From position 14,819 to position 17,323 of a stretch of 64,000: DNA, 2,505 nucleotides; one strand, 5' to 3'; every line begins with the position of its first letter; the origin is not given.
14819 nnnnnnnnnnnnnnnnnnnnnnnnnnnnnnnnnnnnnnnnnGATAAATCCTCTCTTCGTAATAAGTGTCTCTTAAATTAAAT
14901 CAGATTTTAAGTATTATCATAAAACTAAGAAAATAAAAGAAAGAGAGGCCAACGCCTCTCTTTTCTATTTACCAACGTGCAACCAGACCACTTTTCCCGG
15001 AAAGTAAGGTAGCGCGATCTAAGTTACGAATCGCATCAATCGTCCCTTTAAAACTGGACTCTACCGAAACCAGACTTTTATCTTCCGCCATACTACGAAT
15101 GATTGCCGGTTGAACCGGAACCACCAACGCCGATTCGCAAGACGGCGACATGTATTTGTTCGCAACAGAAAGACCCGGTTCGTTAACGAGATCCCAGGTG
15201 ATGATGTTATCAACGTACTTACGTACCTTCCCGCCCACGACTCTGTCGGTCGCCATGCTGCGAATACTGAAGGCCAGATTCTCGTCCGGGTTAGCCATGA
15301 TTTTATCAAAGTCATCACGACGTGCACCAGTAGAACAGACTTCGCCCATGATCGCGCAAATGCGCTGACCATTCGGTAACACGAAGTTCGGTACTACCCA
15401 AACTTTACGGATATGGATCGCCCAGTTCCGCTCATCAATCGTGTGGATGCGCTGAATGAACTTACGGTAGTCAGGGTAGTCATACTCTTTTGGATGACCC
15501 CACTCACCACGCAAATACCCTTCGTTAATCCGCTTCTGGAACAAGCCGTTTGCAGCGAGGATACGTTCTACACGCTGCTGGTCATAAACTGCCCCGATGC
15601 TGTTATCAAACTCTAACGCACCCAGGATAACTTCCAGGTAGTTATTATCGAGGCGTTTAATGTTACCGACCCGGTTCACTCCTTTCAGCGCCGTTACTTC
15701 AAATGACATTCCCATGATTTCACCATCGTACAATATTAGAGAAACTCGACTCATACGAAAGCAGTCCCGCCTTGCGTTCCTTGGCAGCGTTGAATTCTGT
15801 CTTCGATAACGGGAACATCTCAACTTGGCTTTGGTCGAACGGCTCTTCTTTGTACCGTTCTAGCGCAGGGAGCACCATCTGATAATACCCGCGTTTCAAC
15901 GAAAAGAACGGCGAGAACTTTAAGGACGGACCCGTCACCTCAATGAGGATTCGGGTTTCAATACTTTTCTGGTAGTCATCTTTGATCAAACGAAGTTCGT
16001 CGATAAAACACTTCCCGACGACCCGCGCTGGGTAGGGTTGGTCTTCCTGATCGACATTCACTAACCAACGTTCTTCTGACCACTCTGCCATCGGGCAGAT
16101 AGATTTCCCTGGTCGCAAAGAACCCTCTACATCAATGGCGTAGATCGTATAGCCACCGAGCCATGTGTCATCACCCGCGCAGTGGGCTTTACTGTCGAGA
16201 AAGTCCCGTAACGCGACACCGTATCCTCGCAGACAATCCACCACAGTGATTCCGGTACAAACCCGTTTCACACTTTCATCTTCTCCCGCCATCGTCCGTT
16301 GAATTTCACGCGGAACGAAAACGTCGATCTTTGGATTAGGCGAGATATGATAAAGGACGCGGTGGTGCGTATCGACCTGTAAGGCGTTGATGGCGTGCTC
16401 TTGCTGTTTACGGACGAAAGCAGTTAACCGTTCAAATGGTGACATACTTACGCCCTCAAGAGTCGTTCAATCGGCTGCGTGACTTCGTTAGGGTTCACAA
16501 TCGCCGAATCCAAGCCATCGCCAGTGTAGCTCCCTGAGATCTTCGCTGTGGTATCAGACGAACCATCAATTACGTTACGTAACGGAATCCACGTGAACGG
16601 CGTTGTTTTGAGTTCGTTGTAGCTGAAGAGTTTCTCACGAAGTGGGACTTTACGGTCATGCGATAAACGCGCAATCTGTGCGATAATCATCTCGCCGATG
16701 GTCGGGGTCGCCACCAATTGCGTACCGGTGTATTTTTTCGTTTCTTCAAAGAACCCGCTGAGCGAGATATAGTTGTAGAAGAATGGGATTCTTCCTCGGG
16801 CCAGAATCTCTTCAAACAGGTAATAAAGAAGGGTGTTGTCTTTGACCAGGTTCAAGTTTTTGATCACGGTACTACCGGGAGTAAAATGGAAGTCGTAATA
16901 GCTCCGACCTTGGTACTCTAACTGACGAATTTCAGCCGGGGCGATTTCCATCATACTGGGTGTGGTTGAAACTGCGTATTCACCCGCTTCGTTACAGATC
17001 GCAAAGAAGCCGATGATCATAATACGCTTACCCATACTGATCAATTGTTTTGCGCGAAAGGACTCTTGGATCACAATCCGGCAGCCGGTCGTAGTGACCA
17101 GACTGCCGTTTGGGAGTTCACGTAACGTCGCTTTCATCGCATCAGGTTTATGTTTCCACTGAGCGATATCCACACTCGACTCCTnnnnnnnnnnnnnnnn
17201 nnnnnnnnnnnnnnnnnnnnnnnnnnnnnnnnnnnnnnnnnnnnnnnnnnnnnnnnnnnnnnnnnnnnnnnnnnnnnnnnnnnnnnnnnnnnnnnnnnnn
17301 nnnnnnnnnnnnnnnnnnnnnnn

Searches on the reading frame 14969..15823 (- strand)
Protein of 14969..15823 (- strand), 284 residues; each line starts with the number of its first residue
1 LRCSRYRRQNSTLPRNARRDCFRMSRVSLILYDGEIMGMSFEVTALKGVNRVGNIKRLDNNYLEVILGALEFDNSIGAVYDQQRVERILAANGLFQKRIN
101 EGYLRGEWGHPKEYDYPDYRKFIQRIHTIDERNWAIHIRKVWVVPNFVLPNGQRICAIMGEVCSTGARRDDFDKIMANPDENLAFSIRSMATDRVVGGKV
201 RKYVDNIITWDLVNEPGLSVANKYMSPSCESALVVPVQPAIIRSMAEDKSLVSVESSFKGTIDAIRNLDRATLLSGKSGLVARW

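Call 28: search_protein_families(library=pfam, proteins=[window:14969-15823:-], max_evalue=1)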
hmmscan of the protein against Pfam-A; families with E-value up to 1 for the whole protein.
window:14969-15823:- (284 aa): 1 family
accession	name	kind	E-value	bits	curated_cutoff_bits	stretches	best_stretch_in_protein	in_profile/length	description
PF20034.4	Peptidase_S80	-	6e-62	209.3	23.4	1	41-256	1-221/229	Peptidase S80 family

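Call 29: search_protein_families(library=phrogs, proteins=[window:14969-15823:-], max_evalue=0.001)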
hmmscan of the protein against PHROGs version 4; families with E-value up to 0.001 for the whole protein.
window:14969-15823:- (284 aa): 2 families
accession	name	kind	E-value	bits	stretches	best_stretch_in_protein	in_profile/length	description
phrog_3014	-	head and packaging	4.4e-69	233.6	1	37-260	3-242/266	head maturation protease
phrog_7478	-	head and packaging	1.3e-07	32.2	1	94-215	39-146/147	head maturation protease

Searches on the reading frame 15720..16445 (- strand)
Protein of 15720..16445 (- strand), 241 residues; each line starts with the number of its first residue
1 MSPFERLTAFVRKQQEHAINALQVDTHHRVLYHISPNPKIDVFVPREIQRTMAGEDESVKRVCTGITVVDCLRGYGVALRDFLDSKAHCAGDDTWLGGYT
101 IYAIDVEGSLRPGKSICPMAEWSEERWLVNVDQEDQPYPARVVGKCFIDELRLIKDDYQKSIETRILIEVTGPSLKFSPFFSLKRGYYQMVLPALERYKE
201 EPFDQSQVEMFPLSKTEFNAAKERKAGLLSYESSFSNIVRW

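Call 28: search_protein_families(library=pfam, proteins=[window:15720-16445:-], max_evalue=1)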
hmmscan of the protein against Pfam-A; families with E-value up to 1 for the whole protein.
window:15720-16445:- (241 aa): 1 family
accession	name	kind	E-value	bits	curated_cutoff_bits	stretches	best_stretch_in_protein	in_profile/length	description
PF23835.1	DUF7205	-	0.069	13.3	27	1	118-164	59-106/128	Domain of unknown function (DUF7205)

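Call 29: search_protein_families(library=phrogs, proteins=[window:15720-16445:-], max_evalue=0.001)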
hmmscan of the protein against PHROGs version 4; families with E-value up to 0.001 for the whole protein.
window:15720-16445:- (241 aa): 1 family
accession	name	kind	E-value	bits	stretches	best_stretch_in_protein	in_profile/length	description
phrog_5043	-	unknown function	9.3e-37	127.8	1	6-198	7-180/207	-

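Call 74: search_dna_similar(query=window:15720-16445:-, collection=phages, mode=protein, max_rows=30, rows=spread, max_evalue=0.001)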
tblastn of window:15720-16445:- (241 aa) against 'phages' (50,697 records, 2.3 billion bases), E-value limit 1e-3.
Records with a match: 59; places in all: 59; records where one place covers at least 80% of the query: 40.
Best place of each record, by identity: >=99% 8; 80-90% 3; <60% 48.
By first word of the organism name: Erwinia 22; Serratia 19; Klebsiella 7; Salmonella 2; Escherichia 2; Pseudomonas 2; Vibrio 2; Pectobacterium 1; Proteus 1; Burkholderia 1.
By host as written in the record: Erwinia amylovora 17; Klebsiella pneumoniae 9; - 3; Serratia marcescens 3; Klebsiella pneumoniae K6592 2; Serratia marcescens D1 2; Serratia marcescens LVF3 2; Serratia marcescens wk2050 2; and 14 more.
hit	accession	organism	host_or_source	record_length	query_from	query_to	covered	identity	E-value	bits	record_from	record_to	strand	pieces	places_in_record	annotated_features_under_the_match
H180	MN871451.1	Serratia phage KpYy_2_45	Klebsiella pneumoniae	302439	1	241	100%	100.0%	8e-163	504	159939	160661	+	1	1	record has no annotation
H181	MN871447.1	Serratia phage KpLz_1_41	Klebsiella pneumoniae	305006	1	241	100%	100.0%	8e-163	504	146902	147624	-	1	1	record has no annotation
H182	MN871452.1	Serratia phage KpZh_1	Klebsiella pneumoniae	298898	1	241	100%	99.2%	1e-161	500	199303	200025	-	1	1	record has no annotation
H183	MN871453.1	Serratia phage KpZh_LPS_45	Klebsiella pneumoniae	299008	1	241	100%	99.2%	1e-161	500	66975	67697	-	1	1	record has no annotation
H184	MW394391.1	Klebsiella phage vB_KpM_FBKp24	Klebsiella pneumoniae K6592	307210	1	241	100%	81.4%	4e-136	427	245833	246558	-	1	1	hypothetical protein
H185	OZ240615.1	Klebsiella phage vB_KpM_Centimanus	-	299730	1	241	100%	81.4%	6e-136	427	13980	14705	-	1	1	hypothetical protein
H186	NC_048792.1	Serratia phage Moabite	Serratia marcescens D1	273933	7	241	98%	48.1%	2e-63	219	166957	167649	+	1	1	hypothetical protein | ribosome_binding_site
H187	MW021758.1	Serratia phage vB_SmaM_Yaphecito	Serratia marcescens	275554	7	241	98%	48.1%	2e-63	219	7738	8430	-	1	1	hypothetical protein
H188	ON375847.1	Pectobacterium phage vB_ParM-25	Pectobacterium aroidearum strain MO46a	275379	7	241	98%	47.7%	2e-63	219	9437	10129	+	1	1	hypothetical protein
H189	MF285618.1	Serratia phage vB_SmaM_ 2050HW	Serratia marcescens wk2050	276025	7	241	98%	47.7%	4e-50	222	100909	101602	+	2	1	hypothetical protein (x2)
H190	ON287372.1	Serratia phage vB_SmaS-Totoro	Serratia marcescens LVF3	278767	7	241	98%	45.5%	6e-60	209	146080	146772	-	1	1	hypothetical protein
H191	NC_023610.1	Erwinia phage PhiEaH1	Erwinia amylovora B0.1960 (NCAIM, ...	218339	10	241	96%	41.6%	5e-60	209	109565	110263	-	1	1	hypothetical protein (x2)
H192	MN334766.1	Serratia phage PCH45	Serratia sp. ATCC 39006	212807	30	231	84%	39.5%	2e-35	138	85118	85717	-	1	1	hypothetical protein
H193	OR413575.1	Salmonella phage SPLA10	Salmonella enterica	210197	24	232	87%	36.9%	9e-36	139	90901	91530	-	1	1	hypothetical protein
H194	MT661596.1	Proteus phage 10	Proteus mirabilis 3b10_21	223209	32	232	83%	33.7%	1e-24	107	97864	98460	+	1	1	hypothetical protein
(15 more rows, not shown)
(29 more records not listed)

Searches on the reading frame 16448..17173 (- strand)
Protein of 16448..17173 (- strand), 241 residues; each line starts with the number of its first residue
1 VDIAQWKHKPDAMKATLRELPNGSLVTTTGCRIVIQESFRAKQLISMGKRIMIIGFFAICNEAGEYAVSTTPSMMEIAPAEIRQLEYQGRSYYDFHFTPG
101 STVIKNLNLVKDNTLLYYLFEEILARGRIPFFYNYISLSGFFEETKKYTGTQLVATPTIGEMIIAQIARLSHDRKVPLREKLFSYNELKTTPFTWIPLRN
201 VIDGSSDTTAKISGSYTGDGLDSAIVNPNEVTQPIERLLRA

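Call 28: search_protein_families(library=pfam, proteins=[window:16448-17173:-], max_evalue=1)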
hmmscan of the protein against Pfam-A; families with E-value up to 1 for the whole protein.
window:16448-17173:- (241 aa): 0 families

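Call 29: search_protein_families(library=phrogs, proteins=[window:16448-17173:-], max_evalue=0.001)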
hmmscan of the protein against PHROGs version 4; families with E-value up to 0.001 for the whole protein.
window:16448-17173:- (241 aa): 1 family
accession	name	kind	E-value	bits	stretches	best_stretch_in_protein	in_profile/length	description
phrog_2926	-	head and packaging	6.7e-76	256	1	1-240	1-240/241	virion structural protein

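Call 31: search_dna_similar(query=window:16448-17173:-, collection=phages, mode=protein, max_rows=60, rows=spread, max_evalue=0.001)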
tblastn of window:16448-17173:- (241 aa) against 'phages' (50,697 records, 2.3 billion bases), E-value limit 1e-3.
Records with a match: 262; places in all: 263; records where one place covers at least 80% of the query: 261.
Best place of each record, by identity: >=99% 8; 80-90% 3; 60-80% 10; <60% 241.
By first word of the organism name: Pseudomonas 71; Erwinia 62; Salmonella 23; Serratia 21; Aeromonas 19; Klebsiella 14; Ralstonia 13; Vibrio 10; Burkholderia 4; Escherichia 4; and 13 more.
By host as written in the record: Erwinia amylovora 35; - 29; Pseudomonas aeruginosa 28; Erwinia amylovora ATCC 29780 19; Klebsiella pneumoniae 12; Aeromonas hydrophila 9; Pseudomonas aeruginosa PAO1 8; Ralstonia solanacearum 6; and 67 more.
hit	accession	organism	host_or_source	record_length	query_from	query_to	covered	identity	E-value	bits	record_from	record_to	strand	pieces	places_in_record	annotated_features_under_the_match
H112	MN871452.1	Serratia phage KpZh_1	Klebsiella pneumoniae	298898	1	241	100%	99.6%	4e-161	499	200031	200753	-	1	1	record has no annotation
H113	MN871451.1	Serratia phage KpYy_2_45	Klebsiella pneumoniae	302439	1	241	100%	99.6%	4e-161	499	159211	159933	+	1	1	record has no annotation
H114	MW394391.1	Klebsiella phage vB_KpM_FBKp24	Klebsiella pneumoniae K6592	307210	1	241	100%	84.2%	2e-138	434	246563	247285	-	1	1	hypothetical protein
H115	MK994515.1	Serratia phage Moabite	Serratia marcescens D1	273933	1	240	100%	62.5%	6e-98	318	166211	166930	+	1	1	virion-associated protein | ribosome_binding_site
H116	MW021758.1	Serratia phage vB_SmaM_Yaphecito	Serratia marcescens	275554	1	240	100%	62.5%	6e-98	318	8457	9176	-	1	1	hypothetical protein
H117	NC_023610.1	Erwinia phage PhiEaH1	Erwinia amylovora B0.1960 (NCAIM, ...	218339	1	240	100%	49.6%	7e-75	251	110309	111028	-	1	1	virion structural protein | hypothetical protein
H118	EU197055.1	Pseudomonas phage 201phi2-1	-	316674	1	240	100%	38.3%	4e-45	166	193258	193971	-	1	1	protein of unknown function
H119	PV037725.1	Pseudomonas phage Viktualia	Pseudomonas syringae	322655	1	240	100%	37.5%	1e-43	162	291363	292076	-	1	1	virion structural protein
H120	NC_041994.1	Pseudomonas phage Noxifer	Pseudomonas fluorescens SBW25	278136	3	240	99%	36.6%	3e-44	164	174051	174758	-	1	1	virion structural protein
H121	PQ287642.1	Pseudomonas phage HHBS36_1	Pseudomonas aeruginosa BWKH36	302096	1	240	100%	36.3%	3e-44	164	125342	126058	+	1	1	virion structural protein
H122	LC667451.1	Burkholderia phage FLC9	Burkholderia glumae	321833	1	241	100%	35.7%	4e-47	172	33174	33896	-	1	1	hypothetical protein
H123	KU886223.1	Erwinia phage vB_EamM_Simmy50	Erwinia amylovora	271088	1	240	100%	35.0%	1e-42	159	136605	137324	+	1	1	hypothetical protein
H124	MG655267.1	Erwinia phage vB_EamM_Bosolaphorus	Erwinia amylovora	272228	1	240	100%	35.0%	1e-42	159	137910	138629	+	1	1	hypothetical protein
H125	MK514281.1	Erwinia phage Rebecca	Erwinia amylovora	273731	1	240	100%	35.0%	1e-42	159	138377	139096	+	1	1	hypothetical protein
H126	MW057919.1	Pseudomonas phage vB_PaeM_kmuB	Pseudomonas aeruginosa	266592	1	240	100%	34.6%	9e-43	159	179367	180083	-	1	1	hypothetical protein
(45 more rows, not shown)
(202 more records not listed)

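Call 41: find_homologous_proteins(query=window:16448-17173:-, max_evalue=0.001)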
Query window:16448-17173:- (241 aa): 19 proteins with E <= 0.001 among 467 candidates.
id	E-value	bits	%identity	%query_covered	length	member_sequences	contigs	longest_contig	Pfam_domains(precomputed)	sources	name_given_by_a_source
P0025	1.4e-155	534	100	100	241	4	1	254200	-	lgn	-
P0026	9.0e-134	462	85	100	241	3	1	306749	-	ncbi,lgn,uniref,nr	ncbi:hypothetical protein [Klebsiella pneumoniae]|uniref:hypothetical protein n=1 Tax=Klebsiella pne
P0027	1.5e-128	445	81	100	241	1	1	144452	-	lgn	-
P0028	3.5e-125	434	80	100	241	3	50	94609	-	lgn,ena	-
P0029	4.9e-125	434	78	100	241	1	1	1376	-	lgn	-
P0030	7.5e-115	400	74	100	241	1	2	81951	-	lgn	-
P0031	1.2e-114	400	74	100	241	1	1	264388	-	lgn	-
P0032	1.5e-102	360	68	100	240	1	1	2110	-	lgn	-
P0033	2.5e-101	356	65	100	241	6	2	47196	-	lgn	-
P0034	2.9e-100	353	66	100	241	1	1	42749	-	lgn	-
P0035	2.2e-96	340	66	97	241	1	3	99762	-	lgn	-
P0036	2.0e-95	337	65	100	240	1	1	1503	-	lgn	-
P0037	1.8e-94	334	65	100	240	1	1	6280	-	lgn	-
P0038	2.1e-92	327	63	100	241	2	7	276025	-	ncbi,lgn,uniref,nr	ncbi:virion-associated protein [Serratia phage Moabite]|uniref:Uncharacterized protein n=3 Tax=Moabi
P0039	8.4e-71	256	51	100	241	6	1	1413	-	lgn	-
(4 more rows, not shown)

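Call 45: search_solved_structures(query=A2, max_evalue=10, show_alignments=2)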
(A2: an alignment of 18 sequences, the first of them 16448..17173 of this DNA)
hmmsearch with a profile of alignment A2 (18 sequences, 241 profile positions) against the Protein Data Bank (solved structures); distinct sequences matched with E-value up to 10: 6.
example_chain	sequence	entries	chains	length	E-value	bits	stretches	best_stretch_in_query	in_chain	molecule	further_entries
7uzy_J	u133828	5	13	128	0.46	13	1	77-139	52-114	CRISPR system Cms protein Csm2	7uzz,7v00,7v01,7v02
8do6_C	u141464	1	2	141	0.54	12.7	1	77-139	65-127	CRISPR system Cms protein Csm2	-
2inp_C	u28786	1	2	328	0.56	12.7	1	179-221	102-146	Phenol hydroxylase component phL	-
2inn_C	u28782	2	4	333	0.58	12.7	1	179-221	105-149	Phenol hydroxylase component phL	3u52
6ae1_A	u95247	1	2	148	0.65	12.5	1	77-139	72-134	CRISPR-associated protein, TM1810 family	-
6nbu_A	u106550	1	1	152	0.69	12.4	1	77-139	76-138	CRISPR-associated protein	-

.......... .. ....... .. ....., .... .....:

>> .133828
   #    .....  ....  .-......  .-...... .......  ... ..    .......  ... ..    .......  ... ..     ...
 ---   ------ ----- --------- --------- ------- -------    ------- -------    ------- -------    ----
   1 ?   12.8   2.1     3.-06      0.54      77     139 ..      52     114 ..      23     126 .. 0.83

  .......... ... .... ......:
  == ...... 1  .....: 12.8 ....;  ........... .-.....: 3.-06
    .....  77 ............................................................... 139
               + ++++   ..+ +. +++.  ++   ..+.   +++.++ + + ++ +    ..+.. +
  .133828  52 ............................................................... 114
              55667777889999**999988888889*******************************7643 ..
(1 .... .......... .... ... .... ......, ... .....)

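Call 53: predict_structure(alignment_id=A2)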
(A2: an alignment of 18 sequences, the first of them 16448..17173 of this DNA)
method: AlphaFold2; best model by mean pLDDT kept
length: 241 residues; sequences in the alignment: 18
mean_pLDDT: 65.9   pTM: 0.52
mean pLDDT of the five models: 65.9, 65.7, 64.6, 58.1, 56.3
residues with pLDDT >= 90: 34; 70-90: 74; 50-70: 65; < 50: 68
segments of 3 or more residues with pLDDT < 50: 124-127, 148-165, 196-241
pLDDT, mean of each block of 10 residues (from residue 1): 82 89 89 87 78 83 86 79 87 92 78 56 52 58 52 40 52 65 65 54 39 42 40 41 36
secondary structure, 60 per line:
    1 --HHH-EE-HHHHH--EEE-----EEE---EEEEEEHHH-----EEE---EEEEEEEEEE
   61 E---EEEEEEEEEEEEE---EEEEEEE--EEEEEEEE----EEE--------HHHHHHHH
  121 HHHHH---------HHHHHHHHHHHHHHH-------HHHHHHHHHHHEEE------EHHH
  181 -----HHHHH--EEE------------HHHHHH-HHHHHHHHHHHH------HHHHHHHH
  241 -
elements in order: H10-14 E17-19 E25-27 E31-36 E45-47 E51-61 E65-77 E81-87 E90-97 E102-104 H113-125 H135-149 H157-167 E168-170 H186-190 E193-195 H208-213 H215-226 H233-240

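Call 56: fold_search(model_id=the predicted structure, library=pdb)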
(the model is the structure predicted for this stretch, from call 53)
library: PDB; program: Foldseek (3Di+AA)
matches with E <= 10: 623; with E <= 0.001: 0
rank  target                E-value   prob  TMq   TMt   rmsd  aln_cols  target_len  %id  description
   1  8ziq_M                1.2e-01  0.18  0.16  0.08  12.6       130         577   12  HerA-DUF4297 complex with DNA (released 2025-03-12)
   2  9hpj_B                1.3e-01  0.04  0.09  0.07  18.8       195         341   11  Cryo-EM structure of DDB1dB-CRBN-MRT-0031619, conformation 2 (released 2025-12-03)
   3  7y04_C                1.4e-01  0.18  0.13  0.22  10.6        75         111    8  Hsp90-AhR-p23 complex (released 2023-01-04)
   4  8u16_A                1.6e-01  0.05  0.10  0.08  20.2       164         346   12  The ternary complex structure of DDB1-CRBN-SALL4(ZF1,2)-short bound to Pomalidomide (released 2023-12-27)
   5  5hxb_C                1.7e-01  0.04  0.10  0.07  20.5       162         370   10  Cereblon in complex with DDB1, CC-885, and GSPT1 (released 2016-06-29)
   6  8yjm_A                1.8e-01  0.06  0.11  0.10  17.2       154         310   11  Structure of human SPT16 MD-CTD and MCM2 HBD chaperoning a histone H3-H4 tetramer and a single chain H2B-H2A chimera (released 2024-03-20)
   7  9fjx_B                1.8e-01  0.03  0.08  0.06  20.1       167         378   12  Crystal structure of human CRBN-DDB1 in complex with Lenalidomide (released 2025-01-29)
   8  9dqd_A                1.9e-01  0.04  0.09  0.06  20.7       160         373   11  cryo-EM structure of human Cereblon/DDB1 in complex with a non-traditional CRBN binder (released 2024-12-25)
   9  6xau                  2.1e-01  0.11  0.13  0.21  13.3       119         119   12  Structure of the PR domain from PRDM3 (released 2021-06-09)
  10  9sai_B                2.1e-01  0.03  0.10  0.07  20.2       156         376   11  Ternary PROTAC-mediated complex consisting of Cereblon, DDB1 and BRD4-BD1, non-covalently linked by JQ1-AcN (released 2025-10-29)
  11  6bnb_B                2.1e-01  0.03  0.10  0.08  19.7       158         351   12  Crystal structure of DDB1-CRBN-BRD4(BD1) complex bound to dBET57 PROTAC (released 2018-05-30)
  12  9oty_B                2.3e-01  0.04  0.10  0.07  20.3       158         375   13  DDB1-CRBN with CK1 alpha, SB-405483, and DEG-47: composite map and model submission (released 2025-11-19)
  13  4rzk_A                2.7e-01  0.14  0.13  0.26  11.4        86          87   13  Crystal structure of Sulfolobus solfataricus Hsp20.1 ACD (released 2015-12-23)
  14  9ngt_B                2.7e-01  0.04  0.11  0.08  20.6       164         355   11  Crystal structure of CRBN-DDB1 and FPFT-2216 in complex with mTOR (released 2025-07-09)
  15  5hxb_Z                2.8e-01  0.03  0.09  0.07  21.0       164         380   10  Cereblon in complex with DDB1, CC-885, and GSPT1 (released 2016-06-29)
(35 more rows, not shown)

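Call 65: search_protein_representatives(alignment_id=A2)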
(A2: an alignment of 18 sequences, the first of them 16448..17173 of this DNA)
Query: 18 sequences, 241 profile positions. Proteins with E-value up to 0.001 (for the whole library): 849; up to 1e-10: 722; up to 1e-30: 435. The best 150 are listed.
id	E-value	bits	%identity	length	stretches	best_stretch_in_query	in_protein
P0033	1.7e-122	423.7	-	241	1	1-241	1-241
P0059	3.0e-85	301.7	-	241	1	1-241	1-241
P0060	6.7e-84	297.3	-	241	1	1-240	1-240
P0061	2.9e-79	282.2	-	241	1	1-240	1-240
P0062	4.6e-75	268.4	-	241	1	1-241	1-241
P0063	9.1e-73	260.9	-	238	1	1-241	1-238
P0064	2.0e-72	259.8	-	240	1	1-241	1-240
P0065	1.3e-70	253.8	-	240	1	1-240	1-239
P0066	3.0e-69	249.4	-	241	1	1-240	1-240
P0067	3.2e-69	249.3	-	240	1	1-240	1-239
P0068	3.7e-69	249.1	-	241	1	1-240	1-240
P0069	9.3e-69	247.8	-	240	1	1-241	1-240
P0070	2.2e-68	246.5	-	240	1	1-240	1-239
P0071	2.8e-68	246.2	-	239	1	5-241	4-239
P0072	4.1e-68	245.7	-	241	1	1-240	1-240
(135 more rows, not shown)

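Call 67: search_solved_structures(query=A4, max_evalue=10, show_alignments=3)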
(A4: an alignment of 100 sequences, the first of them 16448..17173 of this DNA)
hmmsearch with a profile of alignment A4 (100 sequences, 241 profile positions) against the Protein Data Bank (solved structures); distinct sequences matched with E-value up to 10: 7.
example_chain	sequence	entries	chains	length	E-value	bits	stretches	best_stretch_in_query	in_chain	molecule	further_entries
4oe1_A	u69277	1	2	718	0.28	13.7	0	112-146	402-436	Chloroplast pentatricopeptide repeat protein 10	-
7uzy_J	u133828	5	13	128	0.36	13.3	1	75-146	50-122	CRISPR system Cms protein Csm2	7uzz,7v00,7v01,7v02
4m59_A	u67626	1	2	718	0.38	13.2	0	112-146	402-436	Chloroplast pentatricopeptide repeat protein 10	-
4m57_A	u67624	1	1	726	0.4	13.2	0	112-146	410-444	Chloroplast pentatricopeptide repeat protein 10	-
8do6_C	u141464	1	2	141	0.45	13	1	75-144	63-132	CRISPR system Cms protein Csm2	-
6nbu_A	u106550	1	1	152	0.51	12.8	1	75-144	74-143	CRISPR-associated protein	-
6ae1_A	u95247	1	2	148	0.6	12.6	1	75-144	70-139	CRISPR-associated protein, TM1810 family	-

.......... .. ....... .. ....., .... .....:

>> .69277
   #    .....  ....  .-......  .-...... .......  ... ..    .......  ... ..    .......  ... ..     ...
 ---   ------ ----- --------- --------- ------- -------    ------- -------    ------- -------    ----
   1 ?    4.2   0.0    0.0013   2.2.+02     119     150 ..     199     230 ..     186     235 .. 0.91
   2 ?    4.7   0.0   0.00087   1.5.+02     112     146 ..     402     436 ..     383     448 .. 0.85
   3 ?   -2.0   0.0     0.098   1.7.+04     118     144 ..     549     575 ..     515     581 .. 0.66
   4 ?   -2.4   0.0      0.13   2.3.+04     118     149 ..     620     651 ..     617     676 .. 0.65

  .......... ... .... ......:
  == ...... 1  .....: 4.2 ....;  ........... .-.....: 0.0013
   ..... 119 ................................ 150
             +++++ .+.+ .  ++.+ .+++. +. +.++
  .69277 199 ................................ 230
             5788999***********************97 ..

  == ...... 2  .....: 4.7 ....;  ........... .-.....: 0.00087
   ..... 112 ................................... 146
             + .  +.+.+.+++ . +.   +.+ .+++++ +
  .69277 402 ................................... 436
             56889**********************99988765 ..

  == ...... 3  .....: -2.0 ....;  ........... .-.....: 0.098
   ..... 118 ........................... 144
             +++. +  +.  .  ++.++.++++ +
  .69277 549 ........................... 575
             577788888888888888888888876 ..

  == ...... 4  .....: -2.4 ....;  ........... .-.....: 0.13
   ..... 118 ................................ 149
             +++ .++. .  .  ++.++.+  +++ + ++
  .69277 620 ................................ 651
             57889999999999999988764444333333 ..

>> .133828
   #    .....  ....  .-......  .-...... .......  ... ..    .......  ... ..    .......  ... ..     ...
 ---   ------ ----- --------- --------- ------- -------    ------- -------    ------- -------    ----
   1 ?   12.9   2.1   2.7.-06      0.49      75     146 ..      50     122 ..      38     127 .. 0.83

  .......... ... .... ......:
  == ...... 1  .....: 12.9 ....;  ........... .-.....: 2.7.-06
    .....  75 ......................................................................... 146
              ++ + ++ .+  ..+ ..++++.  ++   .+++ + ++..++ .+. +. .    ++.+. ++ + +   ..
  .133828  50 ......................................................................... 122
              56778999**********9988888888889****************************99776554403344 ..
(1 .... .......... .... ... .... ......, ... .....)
